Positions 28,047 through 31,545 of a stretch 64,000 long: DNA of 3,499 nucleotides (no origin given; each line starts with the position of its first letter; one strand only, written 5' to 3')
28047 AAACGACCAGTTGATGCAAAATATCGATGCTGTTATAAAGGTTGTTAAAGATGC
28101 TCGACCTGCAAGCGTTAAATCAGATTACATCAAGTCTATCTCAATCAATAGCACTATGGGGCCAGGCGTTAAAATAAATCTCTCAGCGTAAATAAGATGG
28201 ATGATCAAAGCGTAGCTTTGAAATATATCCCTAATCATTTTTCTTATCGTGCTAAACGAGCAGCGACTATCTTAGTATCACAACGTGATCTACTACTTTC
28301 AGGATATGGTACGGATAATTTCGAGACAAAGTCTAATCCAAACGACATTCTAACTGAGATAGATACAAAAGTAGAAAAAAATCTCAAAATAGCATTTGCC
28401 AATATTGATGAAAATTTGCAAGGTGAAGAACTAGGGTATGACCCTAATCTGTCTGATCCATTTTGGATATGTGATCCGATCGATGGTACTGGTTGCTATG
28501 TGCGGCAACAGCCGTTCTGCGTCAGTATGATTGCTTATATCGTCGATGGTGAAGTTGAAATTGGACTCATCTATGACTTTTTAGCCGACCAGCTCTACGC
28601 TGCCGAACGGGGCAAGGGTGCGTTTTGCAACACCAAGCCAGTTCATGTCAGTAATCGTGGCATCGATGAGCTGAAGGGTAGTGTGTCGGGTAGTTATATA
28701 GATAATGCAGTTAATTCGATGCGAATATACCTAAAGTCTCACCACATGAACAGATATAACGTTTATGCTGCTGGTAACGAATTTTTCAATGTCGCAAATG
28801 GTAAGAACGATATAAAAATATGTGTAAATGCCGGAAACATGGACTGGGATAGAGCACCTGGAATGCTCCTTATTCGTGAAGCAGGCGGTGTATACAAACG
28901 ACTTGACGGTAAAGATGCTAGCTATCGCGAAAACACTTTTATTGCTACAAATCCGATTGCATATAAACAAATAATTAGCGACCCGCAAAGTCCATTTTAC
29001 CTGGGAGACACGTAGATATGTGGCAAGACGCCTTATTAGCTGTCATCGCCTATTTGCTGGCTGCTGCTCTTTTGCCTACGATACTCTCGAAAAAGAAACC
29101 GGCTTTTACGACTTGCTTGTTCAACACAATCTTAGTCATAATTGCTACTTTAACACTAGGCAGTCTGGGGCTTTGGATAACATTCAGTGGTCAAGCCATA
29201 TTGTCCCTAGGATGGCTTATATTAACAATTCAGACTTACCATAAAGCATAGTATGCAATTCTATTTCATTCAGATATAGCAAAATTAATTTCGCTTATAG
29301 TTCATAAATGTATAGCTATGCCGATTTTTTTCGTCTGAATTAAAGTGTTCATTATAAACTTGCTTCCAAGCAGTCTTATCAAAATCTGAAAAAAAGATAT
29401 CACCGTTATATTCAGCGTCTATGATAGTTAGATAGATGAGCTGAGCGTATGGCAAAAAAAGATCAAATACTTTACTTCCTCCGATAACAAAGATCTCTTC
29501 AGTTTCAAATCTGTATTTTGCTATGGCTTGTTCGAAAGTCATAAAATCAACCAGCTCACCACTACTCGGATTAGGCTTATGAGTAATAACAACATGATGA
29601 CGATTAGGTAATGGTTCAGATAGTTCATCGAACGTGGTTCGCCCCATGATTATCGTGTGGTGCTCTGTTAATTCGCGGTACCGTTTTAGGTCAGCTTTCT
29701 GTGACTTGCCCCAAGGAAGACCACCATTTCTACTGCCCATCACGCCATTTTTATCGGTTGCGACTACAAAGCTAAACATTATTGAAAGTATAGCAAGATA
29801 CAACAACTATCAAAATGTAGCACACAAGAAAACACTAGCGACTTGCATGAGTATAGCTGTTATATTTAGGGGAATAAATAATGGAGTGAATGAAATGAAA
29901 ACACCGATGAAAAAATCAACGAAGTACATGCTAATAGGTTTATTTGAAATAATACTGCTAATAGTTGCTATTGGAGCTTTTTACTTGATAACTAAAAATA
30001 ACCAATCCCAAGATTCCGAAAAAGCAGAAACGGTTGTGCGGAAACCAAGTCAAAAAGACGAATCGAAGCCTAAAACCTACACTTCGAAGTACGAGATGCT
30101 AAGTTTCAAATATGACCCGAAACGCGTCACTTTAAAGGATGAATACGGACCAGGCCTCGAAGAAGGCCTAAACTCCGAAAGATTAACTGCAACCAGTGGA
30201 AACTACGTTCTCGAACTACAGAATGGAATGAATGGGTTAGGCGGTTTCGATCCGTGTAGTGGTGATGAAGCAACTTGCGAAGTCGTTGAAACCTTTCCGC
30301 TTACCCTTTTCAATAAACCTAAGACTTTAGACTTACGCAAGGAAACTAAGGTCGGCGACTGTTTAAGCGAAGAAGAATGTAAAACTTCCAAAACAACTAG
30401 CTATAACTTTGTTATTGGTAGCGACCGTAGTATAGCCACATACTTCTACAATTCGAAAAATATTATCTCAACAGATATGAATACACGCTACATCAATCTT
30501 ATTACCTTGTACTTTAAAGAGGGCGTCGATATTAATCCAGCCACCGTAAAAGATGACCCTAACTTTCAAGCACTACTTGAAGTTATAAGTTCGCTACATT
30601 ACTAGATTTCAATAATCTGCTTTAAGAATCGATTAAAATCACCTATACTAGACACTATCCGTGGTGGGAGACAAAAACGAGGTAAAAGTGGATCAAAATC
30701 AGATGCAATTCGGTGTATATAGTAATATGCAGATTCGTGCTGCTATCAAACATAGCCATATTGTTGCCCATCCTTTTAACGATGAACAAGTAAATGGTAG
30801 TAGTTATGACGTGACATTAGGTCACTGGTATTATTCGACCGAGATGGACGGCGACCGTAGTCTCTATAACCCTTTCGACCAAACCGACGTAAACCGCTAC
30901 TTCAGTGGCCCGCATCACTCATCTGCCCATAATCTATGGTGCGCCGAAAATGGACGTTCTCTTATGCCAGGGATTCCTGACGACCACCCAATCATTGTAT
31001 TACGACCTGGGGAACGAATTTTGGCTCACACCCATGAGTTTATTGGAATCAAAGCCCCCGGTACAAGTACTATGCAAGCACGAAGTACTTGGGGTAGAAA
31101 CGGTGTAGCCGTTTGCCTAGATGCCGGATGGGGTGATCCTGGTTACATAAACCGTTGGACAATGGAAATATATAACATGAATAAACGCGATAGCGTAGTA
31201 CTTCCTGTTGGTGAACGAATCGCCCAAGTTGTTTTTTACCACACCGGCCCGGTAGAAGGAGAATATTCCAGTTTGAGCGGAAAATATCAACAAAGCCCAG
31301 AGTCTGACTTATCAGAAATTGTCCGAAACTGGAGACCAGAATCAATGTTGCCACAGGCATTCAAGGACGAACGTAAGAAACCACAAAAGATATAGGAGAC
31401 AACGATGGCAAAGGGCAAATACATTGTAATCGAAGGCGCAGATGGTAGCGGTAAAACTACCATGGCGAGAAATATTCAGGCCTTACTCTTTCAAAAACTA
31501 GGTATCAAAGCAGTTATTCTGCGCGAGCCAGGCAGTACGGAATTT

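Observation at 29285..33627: dTMP module with a thymidylate kinase fused to a tandem, asymmetric ThyX, next to folA and dcd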

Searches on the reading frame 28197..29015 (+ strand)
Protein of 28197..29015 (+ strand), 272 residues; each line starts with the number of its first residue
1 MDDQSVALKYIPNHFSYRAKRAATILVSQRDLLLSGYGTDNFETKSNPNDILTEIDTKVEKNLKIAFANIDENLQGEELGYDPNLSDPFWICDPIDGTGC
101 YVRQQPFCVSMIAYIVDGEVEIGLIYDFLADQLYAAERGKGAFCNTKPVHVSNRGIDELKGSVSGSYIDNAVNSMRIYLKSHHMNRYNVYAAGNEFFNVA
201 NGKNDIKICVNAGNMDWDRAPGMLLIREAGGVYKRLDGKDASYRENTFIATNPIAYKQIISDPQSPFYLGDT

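Call 3: search_protein_families(library=pfam, proteins=[window:28197-29015:+], max_evalue=0.01)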
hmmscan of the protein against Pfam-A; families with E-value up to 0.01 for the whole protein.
window:28197-29015:+ (272 aa): 1 family
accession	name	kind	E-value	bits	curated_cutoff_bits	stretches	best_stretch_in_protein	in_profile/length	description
PF00459.30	Inositol_P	-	2e-36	126.3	27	1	43-261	31-264/271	Inositol monophosphatase family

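Call 69: search_protein_families(library=ncbifam, proteins=[window:28197-29015:+], max_evalue=0.001)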
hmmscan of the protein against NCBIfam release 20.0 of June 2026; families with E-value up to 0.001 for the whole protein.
window:28197-29015:+ (272 aa): 7 families
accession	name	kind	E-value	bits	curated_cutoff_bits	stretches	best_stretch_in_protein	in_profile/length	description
TIGR02067.1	his_9_HisN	equivalog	1.5e-25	90.1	275.15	1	38-260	21-248/252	histidinol-phosphatase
NF009321.0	PRK12676.1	equivalog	1.4e-20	73.5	264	1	67-256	59-249/264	bifunctional fructose-bisphosphatase/inositol-phosphate phosphatase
NF008027.1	PRK10757.1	equivalog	4.4e-17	61.9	332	1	47-262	35-256/267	inositol-1-monophosphatase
TIGR01331.1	bisphos_cysQ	equivalog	3e-16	59.8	228.8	1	87-248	76-241/250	3'(2'),5'-bisphosphate nucleotidase CysQ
NF010678.0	PRK14076.1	equivalog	3.3e-11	42.8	493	1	91-260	85-280/570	bifunctional NADP phosphatase/NAD kinase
NF008182.0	PRK10931.1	equivalog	2.7e-08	33.2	379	1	88-245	78-232/246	3'(2'),5'-bisphosphate nucleotidase CysQ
TIGR01330.1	bisphos_HAL2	equivalog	3e-08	32.9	267.05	1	89-125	136-171/359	3'(2'),5'-bisphosphate nucleotidase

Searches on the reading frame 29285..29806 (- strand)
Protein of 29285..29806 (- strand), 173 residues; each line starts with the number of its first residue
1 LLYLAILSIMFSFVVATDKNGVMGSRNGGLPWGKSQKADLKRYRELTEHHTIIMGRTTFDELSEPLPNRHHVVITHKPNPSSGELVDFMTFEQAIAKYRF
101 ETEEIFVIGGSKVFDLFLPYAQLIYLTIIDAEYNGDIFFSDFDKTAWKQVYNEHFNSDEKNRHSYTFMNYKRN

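Call 3: search_protein_families(library=pfam, proteins=[window:29285-29806:-], max_evalue=0.01)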
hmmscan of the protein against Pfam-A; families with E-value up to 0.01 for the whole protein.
window:29285-29806:- (173 aa): 1 family
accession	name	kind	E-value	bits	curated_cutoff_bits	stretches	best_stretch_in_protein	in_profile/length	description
PF00186.24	DHFR_1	-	3.1e-45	154.2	25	1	10-172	1-159/159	Dihydrofolate reductase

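Call 4: search_protein_families(library=ncbifam, proteins=[window:29285-29806:-], max_evalue=0.01)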
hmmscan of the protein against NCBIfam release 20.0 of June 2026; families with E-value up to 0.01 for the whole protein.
window:29285-29806:- (173 aa): 31 families (the best 25 are shown)
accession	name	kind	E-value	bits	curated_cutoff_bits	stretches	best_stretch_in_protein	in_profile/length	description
NF008037.0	PRK10769.1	equivalog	7.9e-34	116.8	168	1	10-170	2-157/160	type 3 dihydrofolate reductase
NF041386.1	dihyfolred_HdrA_Halo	equivalog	6.3e-27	94.3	300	1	14-156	6-148/158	dihydrofolate reductase HdrA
NF000332.1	trim_DfrDGK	exception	5.3e-26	91.4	300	1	12-172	3-159/161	DfrD/DfrG/DfrK family trimethoprim-resistant dihydrofolate reductase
NF033473.1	trim_sens_DfrEf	exception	2.4e-25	89.2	350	1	10-173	1-162/164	trimethoprim-sensitive dihydrofolate reductase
NF040541.1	trim_DfrE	exception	2.6e-25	89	347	1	10-172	2-156/157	trimethoprim-resistant dihydrofolate reductase DfrE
NF000159.1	trim_DfrD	exception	9.1e-25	87.4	350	1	10-172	6-164/166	trimethoprim-resistant dihydrofolate reductase DfrD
NF000019.2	trim_DfrA3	exception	4.8e-24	85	350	1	10-172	2-160/162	trimethoprim-resistant dihydrofolate reductase DfrA3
NF000143.1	trim_DfrG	exception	8.8e-24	84.1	365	1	11-172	3-160/165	trimethoprim-resistant dihydrofolate reductase DfrG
NF000155.1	trim_DfrC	exception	1.7e-23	83.3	350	1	11-172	3-157/161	trimethoprim-sensitive dihydrofolate reductase DfrC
NF000006.2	trim_DfrA26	exception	9.8e-23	81.2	350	1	13-172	21-182/183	trimethoprim-resistant dihydrofolate reductase DfrA26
NF000055.3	trim_DfrA12_A21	exception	2.4e-22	79.5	330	1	10-164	7-158/165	DfrA12/DfrA21 family trimethoprim-resistant dihydrofolate reductase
NF000012.1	trim_DfrI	exception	3.8e-22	78.7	400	1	10-168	27-185/191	trimethoprim-resistant dihydrofolate reductase DfrI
NF000330.1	trim_DfrA1_like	exception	4.1e-22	78.8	250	1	11-159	3-147/157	trimethoprim-resistant dihydrofolate reductase DfrA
NF000053.2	trim_DfrA12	exception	1.1e-21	77.3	360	1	9-157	6-151/165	trimethoprim-resistant dihydrofolate reductase DfrA12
NF033851.1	trim_DfrA35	exception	6.1e-20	71.5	360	1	10-148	1-140/170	trimethoprim-resistant dihydrofolate reductase DfrA35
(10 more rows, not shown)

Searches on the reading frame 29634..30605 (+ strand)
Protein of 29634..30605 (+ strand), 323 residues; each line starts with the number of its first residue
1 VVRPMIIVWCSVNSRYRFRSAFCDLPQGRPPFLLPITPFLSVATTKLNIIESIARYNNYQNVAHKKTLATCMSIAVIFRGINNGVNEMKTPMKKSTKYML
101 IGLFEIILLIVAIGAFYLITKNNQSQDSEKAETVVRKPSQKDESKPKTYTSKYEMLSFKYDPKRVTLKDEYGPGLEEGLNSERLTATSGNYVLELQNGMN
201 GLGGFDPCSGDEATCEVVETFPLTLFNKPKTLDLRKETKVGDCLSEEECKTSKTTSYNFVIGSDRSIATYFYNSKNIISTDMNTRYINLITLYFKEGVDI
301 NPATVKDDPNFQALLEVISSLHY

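Call 3: search_protein_families(library=pfam, proteins=[window:29634-30605:+], max_evalue=0.01)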
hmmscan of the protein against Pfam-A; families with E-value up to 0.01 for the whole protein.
window:29634-30605:+ (323 aa): 1 family
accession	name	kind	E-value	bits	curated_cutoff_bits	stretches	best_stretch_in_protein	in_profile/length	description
PF18933.6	PsbP_2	-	0.0081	16.6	27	0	107-165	4-63/184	PsbP-like protein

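Call 69: search_protein_families(library=ncbifam, proteins=[window:29634-30605:+], max_evalue=0.001)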
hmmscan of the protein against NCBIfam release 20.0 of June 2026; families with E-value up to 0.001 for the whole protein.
window:29634-30605:+ (323 aa): 0 families

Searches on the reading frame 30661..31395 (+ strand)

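Call 3: search_protein_families(library=pfam, proteins=[window:30661-31395:+], max_evalue=0.01)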
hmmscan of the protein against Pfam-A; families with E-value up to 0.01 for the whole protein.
window:30661-31395:+ (244 aa): 2 families
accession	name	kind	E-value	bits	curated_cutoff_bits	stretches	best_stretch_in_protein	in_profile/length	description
PF22769.1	DCD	-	2.1e-32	112.8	27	1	20-194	2-152/153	dCTP deaminase-like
PF00692.24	dUTPase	-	0.00077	19.7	22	1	114-195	26-104/129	dUTPase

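Call 4: search_protein_families(library=ncbifam, proteins=[window:30661-31395:+], max_evalue=0.01)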
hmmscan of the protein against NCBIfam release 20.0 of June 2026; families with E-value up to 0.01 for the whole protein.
window:30661-31395:+ (244 aa): 4 families
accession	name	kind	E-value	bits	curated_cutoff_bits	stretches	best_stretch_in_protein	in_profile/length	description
TIGR02274.1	dCTP_deam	equivalog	5.5e-25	88.1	92.8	1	21-219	3-179/180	dCTP deaminase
NF001862.0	PRK00601.1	equivalog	9.6e-05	22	103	1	112-195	40-123/150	dUTP diphosphatase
TIGR00576.1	dut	superfamily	0.00014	21.6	102.55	1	112-194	33-115/143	dUTP diphosphatase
NF002598.0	PRK02253.1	equivalog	0.00018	21.1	130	1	111-211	70-163/167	deoxyuridine 5'-triphosphate nucleotidohydrolase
